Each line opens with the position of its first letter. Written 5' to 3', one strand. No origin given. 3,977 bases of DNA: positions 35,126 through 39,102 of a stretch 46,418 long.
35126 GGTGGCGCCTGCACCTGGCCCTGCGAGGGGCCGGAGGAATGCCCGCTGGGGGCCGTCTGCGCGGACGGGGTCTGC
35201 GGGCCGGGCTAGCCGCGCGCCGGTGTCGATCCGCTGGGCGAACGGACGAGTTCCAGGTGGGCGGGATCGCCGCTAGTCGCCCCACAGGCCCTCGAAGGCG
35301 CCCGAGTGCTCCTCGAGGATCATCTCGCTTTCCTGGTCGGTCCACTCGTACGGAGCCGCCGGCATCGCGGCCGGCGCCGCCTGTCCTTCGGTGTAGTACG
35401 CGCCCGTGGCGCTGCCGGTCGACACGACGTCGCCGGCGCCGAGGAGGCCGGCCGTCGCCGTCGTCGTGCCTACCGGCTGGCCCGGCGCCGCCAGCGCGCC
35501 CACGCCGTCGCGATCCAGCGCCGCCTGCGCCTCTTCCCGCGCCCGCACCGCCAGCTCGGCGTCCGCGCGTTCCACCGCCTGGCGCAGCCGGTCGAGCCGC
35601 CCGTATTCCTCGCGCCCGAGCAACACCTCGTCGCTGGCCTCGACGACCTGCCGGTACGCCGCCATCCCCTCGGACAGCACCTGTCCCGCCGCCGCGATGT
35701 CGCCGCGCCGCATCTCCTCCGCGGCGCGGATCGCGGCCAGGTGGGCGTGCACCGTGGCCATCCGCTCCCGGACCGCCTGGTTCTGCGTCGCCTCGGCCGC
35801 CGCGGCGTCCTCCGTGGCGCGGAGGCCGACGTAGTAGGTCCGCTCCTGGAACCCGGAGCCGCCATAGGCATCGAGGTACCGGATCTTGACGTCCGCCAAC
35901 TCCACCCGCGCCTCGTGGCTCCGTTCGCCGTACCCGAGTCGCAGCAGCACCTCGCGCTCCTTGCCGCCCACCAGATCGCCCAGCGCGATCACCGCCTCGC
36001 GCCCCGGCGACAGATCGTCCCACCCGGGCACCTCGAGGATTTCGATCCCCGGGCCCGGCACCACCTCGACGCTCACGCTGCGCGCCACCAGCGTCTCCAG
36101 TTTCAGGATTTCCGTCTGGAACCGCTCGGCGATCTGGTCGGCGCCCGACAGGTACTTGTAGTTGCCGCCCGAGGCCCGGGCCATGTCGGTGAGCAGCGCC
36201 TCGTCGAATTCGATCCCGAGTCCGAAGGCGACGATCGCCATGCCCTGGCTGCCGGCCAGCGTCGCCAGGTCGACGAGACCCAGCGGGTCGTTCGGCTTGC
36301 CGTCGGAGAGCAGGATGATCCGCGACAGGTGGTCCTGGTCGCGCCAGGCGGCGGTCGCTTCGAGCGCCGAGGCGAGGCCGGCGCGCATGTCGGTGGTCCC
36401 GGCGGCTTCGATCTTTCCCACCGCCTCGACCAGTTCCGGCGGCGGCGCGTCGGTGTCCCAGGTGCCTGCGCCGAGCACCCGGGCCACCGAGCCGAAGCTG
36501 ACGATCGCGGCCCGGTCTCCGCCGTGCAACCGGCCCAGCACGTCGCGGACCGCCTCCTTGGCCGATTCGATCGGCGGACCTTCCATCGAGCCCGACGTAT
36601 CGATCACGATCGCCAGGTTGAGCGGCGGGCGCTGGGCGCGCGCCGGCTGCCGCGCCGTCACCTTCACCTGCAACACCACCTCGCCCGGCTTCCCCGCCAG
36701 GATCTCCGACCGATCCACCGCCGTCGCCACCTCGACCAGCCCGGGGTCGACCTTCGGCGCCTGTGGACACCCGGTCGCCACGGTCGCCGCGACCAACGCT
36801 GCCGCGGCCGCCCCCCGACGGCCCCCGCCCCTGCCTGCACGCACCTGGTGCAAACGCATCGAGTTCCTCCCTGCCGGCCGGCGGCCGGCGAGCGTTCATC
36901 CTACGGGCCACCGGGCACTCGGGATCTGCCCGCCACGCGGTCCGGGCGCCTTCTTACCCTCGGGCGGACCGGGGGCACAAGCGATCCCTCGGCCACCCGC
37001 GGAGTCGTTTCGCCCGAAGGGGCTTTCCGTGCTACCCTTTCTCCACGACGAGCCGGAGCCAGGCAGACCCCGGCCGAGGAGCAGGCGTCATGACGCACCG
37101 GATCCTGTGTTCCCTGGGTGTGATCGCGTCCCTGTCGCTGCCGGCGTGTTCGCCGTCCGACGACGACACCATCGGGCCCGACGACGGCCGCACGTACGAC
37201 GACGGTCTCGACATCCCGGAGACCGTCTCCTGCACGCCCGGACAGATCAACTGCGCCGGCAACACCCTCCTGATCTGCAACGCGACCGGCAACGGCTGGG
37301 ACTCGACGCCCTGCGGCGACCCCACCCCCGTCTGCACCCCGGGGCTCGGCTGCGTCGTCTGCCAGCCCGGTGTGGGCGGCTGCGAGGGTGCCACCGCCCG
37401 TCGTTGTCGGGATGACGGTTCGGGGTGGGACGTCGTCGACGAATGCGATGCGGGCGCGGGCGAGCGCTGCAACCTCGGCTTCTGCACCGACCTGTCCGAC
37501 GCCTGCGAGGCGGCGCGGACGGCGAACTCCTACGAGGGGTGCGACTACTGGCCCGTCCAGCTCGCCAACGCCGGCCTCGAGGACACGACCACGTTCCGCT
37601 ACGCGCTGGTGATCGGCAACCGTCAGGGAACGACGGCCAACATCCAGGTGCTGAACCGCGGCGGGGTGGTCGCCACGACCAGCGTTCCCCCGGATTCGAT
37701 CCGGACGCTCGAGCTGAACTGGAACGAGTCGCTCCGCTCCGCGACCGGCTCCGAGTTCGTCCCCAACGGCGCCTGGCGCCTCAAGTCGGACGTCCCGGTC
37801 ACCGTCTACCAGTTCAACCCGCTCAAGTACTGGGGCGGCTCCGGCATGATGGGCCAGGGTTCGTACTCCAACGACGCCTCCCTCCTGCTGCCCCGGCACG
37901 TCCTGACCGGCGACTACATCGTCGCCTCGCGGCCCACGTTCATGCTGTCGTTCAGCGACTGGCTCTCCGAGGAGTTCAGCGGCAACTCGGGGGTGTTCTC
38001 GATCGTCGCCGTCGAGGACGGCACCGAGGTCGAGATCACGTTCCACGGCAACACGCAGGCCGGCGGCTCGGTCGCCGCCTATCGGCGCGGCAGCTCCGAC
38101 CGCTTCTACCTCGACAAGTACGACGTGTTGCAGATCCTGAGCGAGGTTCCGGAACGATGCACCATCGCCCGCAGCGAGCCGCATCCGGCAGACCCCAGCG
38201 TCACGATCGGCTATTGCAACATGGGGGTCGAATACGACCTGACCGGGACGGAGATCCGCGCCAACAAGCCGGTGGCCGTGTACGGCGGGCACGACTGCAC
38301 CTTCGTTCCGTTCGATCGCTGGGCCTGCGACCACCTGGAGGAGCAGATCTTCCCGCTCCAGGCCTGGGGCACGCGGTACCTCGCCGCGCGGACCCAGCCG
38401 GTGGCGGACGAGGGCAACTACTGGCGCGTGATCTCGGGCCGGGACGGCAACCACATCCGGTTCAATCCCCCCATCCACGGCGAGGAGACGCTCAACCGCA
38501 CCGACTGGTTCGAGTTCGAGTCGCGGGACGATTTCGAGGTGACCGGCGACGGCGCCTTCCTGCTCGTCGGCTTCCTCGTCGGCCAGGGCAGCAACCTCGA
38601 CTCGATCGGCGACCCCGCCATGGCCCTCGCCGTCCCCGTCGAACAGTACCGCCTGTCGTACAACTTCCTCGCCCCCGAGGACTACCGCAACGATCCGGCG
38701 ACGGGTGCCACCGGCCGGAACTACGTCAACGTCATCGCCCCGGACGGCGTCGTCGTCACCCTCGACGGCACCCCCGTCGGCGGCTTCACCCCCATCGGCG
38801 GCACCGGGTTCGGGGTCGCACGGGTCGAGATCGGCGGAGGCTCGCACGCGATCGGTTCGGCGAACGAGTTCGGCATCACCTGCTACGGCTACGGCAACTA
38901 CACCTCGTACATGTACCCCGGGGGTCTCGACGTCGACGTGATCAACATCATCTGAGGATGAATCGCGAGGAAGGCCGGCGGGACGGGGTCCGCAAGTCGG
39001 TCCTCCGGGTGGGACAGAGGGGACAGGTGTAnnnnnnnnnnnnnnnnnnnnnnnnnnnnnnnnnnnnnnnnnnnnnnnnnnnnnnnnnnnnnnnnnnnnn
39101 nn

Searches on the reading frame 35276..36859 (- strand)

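Call 22: search_protein_families(library=pfam, proteins=[window:35276-36859:-], max_evalue=0.001)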
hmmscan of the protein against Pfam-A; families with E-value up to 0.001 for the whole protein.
window:35276-36859:- (528 aa): 3 families
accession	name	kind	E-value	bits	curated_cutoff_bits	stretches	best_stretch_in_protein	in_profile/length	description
PF00092.34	VWA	-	4e-15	56.9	23.8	1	81-238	1-163/174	von Willebrand factor type A domain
PF13519.12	VWA_2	-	3.3e-14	53.8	27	1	83-188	2-107/107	von Willebrand factor type A domain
PF13768.12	VWA_3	-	2.5e-12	47.5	27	1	81-235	2-154/155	von Willebrand factor type A domain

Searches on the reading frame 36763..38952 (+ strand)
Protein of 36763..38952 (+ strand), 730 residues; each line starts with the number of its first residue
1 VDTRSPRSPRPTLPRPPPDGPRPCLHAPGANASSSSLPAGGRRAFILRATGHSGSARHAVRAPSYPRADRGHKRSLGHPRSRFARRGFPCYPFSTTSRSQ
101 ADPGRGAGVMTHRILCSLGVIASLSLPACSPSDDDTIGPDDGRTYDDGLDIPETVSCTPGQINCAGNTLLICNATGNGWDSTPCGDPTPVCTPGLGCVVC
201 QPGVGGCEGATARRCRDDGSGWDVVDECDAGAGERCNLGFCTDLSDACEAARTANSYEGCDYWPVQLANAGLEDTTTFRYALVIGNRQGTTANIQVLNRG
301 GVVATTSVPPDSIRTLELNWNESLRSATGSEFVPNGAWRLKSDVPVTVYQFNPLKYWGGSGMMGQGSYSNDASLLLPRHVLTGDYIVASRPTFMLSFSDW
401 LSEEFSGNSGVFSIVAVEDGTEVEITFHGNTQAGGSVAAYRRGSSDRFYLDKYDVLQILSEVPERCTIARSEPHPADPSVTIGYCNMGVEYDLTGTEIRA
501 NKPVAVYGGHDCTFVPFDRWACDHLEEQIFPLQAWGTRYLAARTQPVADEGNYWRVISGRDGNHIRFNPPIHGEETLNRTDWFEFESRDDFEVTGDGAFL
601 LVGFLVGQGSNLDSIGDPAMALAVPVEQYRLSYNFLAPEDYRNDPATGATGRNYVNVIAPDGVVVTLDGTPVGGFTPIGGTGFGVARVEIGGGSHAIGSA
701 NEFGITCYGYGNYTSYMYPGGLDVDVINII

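Call 22: search_protein_families(library=pfam, proteins=[window:36763-38952:+], max_evalue=0.001)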
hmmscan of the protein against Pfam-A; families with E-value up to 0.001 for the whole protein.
window:36763-38952:+ (730 aa): 1 family
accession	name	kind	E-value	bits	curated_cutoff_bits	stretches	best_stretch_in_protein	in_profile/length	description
PF17517.7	IgGFc_binding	-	1.2e-72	245.1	25.6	1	371-709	1-297/297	IgGFc binding protein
